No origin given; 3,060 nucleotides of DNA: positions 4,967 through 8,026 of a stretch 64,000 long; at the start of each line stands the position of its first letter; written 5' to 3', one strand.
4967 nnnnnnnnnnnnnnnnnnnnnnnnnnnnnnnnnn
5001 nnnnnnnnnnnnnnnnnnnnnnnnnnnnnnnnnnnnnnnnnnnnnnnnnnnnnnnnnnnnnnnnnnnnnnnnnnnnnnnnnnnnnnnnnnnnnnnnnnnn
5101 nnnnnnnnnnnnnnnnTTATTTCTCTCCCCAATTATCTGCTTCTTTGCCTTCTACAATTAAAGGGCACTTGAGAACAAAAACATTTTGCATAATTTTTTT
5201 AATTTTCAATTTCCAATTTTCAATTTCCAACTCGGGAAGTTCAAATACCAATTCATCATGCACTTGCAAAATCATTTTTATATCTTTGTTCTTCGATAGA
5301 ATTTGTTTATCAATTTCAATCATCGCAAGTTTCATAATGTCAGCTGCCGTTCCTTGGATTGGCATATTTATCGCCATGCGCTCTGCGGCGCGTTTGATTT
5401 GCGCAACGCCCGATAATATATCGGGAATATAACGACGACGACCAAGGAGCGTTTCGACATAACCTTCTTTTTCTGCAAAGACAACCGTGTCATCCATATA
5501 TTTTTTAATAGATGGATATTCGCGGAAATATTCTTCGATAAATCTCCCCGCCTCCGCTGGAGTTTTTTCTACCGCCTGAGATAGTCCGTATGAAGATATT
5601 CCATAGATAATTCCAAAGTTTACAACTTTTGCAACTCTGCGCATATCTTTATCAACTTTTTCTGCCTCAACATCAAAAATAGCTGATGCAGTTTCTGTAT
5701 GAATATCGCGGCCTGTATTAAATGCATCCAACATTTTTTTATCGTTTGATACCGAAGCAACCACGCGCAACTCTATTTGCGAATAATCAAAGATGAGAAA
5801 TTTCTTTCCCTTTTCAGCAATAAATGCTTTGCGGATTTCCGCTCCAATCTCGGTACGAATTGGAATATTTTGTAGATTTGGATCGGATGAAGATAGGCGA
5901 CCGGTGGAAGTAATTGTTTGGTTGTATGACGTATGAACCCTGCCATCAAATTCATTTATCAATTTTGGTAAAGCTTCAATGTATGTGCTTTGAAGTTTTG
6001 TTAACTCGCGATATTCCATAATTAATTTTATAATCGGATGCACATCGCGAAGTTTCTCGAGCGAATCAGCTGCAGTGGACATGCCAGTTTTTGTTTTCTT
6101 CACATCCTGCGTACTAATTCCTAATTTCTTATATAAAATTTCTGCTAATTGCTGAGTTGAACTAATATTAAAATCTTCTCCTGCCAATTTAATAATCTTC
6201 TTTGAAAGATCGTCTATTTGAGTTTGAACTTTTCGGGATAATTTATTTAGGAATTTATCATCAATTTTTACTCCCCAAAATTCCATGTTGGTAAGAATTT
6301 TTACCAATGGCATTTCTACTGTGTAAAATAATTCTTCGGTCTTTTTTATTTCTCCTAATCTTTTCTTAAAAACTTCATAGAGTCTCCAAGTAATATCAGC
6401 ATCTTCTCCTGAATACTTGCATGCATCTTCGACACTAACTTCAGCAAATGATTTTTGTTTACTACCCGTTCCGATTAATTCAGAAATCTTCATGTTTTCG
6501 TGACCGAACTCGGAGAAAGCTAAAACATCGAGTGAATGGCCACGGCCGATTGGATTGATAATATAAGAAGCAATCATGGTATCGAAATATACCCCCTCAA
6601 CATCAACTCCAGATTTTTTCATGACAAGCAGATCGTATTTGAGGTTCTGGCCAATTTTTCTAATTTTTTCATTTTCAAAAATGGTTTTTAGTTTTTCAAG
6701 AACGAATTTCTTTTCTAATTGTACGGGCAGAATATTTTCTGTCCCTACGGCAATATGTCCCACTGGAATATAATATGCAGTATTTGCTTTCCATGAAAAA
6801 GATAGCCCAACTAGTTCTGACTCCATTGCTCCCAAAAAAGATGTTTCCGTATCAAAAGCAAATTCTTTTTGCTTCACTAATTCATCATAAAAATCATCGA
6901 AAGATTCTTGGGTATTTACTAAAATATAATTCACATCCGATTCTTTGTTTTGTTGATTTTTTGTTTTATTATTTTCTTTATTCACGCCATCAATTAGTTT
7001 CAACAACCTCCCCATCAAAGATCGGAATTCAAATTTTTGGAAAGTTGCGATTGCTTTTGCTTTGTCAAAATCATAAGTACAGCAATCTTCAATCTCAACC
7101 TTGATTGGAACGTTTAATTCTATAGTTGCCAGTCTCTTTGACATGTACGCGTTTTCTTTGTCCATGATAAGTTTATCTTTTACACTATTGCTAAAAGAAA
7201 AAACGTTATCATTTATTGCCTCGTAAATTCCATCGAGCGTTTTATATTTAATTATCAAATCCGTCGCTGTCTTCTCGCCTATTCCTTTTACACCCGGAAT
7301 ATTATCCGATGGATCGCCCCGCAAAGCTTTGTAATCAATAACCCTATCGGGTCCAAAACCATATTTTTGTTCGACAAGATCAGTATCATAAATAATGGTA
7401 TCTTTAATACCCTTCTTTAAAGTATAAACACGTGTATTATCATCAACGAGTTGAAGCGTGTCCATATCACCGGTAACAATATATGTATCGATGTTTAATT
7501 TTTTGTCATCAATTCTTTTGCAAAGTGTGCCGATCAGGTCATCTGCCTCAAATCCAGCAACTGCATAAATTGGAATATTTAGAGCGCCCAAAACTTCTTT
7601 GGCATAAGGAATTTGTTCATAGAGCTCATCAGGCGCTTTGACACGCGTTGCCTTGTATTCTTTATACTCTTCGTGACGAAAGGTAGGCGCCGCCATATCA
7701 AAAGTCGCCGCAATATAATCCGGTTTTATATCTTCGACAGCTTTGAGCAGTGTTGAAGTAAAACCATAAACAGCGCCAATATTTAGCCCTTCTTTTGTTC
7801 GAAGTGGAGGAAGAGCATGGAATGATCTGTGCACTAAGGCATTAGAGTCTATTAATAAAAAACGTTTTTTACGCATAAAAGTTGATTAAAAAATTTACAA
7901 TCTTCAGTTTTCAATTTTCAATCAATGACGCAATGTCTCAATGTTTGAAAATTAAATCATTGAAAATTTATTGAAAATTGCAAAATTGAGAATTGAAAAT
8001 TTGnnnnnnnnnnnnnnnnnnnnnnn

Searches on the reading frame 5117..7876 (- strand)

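Call 69: search_protein_families(library=pfam, proteins=[window:5117-7876:-], max_evalue=0.0001)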
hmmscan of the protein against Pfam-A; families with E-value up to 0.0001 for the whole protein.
window:5117-7876:- (919 aa): 5 families
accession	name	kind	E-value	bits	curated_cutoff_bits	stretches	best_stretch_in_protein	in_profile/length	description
PF00476.26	DNA_pol_A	-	1.1e-155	518.7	34.3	1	541-918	2-381/381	DNA polymerase family A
PF02739.22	5_3_exonuc_N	-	8.7e-54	182.1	34.3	1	6-173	2-164/164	5'-3' exonuclease, N-terminal resolvase-like domain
PF01367.25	5_3_exonuc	-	9.3e-30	103.4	40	1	176-271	3-95/97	5'-3' exonuclease, C-terminal SAM fold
PF01612.26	DNA_pol_A_exo1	-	1.9e-29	103.1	23.6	1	317-507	1-172/173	3'-5' exonuclease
PF22619.2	DNA_polI_exo1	-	2.9e-10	40.5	27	1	376-476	19-120/140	DNA polymerase I, ribonuclease H-like domain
